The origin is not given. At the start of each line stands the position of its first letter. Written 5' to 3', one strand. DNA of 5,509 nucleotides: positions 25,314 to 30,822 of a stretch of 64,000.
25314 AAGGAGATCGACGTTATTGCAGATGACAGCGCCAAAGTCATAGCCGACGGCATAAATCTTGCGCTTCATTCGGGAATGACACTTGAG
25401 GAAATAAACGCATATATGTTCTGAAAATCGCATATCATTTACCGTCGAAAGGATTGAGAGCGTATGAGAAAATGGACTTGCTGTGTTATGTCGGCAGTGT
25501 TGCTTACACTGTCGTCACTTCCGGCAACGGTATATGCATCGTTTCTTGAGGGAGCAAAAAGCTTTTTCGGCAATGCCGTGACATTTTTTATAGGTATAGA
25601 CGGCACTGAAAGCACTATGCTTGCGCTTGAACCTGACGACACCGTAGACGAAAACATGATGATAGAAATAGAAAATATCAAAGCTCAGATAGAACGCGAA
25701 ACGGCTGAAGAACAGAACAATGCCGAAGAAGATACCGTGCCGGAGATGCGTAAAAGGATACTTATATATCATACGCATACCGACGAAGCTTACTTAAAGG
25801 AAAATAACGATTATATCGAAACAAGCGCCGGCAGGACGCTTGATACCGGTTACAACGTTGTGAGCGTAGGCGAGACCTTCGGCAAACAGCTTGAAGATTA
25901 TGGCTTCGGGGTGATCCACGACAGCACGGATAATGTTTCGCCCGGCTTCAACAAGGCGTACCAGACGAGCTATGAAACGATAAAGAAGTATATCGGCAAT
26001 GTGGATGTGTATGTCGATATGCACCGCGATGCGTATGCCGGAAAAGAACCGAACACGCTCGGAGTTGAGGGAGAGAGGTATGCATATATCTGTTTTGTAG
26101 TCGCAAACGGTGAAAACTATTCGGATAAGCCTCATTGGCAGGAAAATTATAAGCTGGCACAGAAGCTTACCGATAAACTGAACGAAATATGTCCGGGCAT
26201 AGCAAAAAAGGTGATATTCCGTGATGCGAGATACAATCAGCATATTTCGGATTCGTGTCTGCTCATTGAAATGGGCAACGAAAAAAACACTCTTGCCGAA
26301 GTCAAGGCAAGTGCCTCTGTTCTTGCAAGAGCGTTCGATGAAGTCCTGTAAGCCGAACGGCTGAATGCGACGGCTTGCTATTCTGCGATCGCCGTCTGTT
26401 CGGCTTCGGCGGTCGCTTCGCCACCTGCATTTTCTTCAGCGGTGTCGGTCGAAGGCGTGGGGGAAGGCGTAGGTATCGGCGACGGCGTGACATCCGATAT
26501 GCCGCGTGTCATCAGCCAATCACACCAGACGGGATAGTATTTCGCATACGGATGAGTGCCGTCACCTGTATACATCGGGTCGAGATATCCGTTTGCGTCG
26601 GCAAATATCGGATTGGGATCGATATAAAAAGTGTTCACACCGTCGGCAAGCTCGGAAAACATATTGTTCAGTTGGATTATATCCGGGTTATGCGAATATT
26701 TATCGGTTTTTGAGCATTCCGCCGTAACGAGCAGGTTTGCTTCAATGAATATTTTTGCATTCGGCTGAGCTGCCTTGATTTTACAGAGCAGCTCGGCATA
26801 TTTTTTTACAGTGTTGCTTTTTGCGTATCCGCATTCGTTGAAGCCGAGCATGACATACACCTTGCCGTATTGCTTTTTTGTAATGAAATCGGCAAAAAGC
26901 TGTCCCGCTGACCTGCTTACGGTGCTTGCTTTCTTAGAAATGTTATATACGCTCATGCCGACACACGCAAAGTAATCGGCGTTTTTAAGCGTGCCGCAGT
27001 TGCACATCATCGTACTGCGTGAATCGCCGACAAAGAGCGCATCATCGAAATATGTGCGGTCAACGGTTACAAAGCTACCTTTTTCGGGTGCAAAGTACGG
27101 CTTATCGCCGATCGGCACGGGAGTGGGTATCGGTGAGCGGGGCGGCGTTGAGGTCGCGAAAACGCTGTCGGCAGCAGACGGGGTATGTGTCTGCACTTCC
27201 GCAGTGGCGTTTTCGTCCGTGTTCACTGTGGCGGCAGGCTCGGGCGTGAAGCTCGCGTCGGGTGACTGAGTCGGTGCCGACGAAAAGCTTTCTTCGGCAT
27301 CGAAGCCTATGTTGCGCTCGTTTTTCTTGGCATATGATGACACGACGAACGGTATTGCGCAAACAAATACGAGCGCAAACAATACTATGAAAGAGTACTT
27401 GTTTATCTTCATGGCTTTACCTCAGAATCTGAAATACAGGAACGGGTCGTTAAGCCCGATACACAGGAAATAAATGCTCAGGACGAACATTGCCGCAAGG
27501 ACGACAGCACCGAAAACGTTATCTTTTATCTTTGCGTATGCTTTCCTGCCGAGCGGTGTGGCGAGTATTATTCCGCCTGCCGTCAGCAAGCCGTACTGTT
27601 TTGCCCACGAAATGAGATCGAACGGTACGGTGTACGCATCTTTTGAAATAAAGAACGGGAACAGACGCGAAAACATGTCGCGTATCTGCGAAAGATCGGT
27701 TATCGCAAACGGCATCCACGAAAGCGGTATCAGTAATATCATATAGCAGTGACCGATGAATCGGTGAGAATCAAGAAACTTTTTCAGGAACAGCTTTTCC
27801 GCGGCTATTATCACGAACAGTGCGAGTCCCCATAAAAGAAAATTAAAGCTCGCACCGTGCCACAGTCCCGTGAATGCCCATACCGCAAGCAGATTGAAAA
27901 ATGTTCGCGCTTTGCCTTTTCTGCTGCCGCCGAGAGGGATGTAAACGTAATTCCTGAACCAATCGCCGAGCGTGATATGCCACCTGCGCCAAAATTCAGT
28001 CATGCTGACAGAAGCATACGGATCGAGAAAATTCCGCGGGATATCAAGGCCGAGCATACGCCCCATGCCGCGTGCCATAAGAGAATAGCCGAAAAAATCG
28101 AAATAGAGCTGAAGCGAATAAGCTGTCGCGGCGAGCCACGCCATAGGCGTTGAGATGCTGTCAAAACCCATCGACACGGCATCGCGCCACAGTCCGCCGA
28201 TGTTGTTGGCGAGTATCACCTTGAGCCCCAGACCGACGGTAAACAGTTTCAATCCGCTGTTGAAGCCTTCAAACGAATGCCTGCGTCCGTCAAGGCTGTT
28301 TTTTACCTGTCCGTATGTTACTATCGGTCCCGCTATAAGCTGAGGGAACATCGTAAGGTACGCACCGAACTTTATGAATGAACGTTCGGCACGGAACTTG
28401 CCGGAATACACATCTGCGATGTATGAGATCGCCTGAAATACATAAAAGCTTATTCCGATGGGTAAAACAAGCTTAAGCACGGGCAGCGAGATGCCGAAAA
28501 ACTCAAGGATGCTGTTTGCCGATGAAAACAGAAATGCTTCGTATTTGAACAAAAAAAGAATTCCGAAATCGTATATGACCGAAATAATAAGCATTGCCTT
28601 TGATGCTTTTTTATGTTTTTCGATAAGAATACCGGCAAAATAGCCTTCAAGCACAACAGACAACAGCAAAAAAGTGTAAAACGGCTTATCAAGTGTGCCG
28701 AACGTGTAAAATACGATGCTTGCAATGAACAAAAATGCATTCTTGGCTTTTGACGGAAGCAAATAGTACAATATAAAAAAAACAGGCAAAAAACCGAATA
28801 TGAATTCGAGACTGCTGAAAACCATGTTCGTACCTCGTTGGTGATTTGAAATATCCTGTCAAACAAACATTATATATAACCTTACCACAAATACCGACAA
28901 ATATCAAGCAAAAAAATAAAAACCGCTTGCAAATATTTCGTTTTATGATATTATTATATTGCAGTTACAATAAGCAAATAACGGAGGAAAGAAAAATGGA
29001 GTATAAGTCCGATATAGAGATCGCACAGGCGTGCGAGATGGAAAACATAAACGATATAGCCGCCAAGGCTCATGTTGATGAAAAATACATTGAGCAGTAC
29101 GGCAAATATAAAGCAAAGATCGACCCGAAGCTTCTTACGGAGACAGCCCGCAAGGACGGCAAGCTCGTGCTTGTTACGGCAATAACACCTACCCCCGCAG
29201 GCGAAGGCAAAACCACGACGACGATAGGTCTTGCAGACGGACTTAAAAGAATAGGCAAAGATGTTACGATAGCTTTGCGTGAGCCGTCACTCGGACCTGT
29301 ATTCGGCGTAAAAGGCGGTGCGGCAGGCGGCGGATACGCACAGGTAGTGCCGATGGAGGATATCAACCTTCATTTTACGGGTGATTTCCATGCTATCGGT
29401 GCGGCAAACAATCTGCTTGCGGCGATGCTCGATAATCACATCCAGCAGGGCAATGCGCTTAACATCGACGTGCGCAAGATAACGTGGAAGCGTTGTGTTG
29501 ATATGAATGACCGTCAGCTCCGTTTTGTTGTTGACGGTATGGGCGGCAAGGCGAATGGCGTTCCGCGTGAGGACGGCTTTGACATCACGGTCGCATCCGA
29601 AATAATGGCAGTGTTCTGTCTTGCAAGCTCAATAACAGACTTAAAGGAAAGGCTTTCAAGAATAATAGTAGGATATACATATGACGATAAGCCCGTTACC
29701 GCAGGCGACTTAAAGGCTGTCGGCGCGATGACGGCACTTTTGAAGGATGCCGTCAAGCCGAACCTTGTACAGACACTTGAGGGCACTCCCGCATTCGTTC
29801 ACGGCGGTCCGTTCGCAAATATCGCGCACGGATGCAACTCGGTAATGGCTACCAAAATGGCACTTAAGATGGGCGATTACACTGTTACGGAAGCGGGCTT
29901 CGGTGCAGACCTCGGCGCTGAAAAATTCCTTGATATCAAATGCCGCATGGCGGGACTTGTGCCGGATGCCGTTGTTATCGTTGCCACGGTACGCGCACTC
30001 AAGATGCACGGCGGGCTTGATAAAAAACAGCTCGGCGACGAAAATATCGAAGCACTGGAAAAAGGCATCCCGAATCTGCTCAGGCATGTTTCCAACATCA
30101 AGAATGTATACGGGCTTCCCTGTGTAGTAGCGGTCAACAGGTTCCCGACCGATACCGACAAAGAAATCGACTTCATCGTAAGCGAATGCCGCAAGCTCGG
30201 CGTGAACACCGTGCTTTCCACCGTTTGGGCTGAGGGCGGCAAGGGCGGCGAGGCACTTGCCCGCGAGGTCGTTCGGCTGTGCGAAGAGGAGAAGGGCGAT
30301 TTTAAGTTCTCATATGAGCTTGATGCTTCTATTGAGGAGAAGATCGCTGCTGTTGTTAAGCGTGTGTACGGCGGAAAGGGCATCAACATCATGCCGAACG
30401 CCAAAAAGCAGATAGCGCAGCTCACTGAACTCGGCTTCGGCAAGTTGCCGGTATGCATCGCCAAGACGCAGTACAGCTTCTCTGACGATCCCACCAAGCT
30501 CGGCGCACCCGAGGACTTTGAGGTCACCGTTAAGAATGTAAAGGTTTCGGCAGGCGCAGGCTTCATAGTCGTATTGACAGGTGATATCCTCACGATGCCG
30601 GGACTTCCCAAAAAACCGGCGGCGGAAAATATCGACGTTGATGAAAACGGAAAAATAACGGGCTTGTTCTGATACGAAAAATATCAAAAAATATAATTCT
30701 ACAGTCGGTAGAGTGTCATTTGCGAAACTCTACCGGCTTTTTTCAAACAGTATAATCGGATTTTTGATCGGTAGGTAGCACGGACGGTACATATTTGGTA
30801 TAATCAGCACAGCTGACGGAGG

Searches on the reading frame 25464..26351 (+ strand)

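Call 36: search_protein_families(library=pfam, proteins=[window:25464-26351:+], max_evalue=0.00001)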
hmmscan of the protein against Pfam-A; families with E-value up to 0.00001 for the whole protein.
window:25464-26351:+ (295 aa): 1 family
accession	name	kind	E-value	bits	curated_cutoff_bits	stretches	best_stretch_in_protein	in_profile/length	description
PF07454.18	SpoIIP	-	3.7e-58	197.6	24.4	1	60-291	45-268/269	Stage II sporulation protein P (SpoIIP)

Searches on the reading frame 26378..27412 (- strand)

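Call 36: search_protein_families(library=pfam, proteins=[window:26378-27412:-], max_evalue=0.00001)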
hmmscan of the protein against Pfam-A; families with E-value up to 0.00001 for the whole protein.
window:26378-27412:- (344 aa): 1 family
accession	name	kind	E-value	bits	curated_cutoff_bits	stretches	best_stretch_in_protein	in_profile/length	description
PF13472.12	Lipase_GDSL_2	-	4.3e-13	50.6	32.9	1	153-293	33-176/178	GDSL-like Lipase/Acylhydrolase family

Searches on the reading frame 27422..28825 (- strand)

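Call 36: search_protein_families(library=pfam, proteins=[window:27422-28825:-], max_evalue=0.00001)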
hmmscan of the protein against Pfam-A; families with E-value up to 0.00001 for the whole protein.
window:27422-28825:- (467 aa): 1 family
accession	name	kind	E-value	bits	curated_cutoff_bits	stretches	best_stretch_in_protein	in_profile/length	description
PF03062.24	MBOAT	-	1e-32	114.2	27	1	149-348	80-299/337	MBOAT, membrane-bound O-acyltransferase family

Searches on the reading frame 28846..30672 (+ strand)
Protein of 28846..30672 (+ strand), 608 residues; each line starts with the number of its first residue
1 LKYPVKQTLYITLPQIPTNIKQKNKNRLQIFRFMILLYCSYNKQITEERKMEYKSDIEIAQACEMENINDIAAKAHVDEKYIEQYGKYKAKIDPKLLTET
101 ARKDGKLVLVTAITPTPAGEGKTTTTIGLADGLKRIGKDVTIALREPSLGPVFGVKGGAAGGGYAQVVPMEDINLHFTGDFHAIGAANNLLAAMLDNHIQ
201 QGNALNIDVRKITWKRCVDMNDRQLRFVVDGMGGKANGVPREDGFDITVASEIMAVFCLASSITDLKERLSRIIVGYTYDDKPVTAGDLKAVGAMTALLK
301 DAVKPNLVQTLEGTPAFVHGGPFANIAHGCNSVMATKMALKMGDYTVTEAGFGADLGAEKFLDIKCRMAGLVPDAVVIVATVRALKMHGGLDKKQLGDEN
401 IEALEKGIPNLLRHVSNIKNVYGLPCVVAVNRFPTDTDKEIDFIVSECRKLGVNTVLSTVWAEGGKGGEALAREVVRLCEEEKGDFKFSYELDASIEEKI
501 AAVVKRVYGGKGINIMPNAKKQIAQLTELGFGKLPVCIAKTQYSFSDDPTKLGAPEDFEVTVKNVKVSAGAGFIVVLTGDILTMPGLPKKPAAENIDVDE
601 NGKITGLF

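Call 36: search_protein_families(library=pfam, proteins=[window:28846-30672:+], max_evalue=0.00001)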
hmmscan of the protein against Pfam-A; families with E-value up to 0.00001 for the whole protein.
window:28846-30672:+ (608 aa): 1 family
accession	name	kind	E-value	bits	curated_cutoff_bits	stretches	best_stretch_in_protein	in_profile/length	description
PF01268.25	FTHFS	-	2.8e-276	917.6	27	1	54-608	1-556/556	Formate--tetrahydrofolate ligase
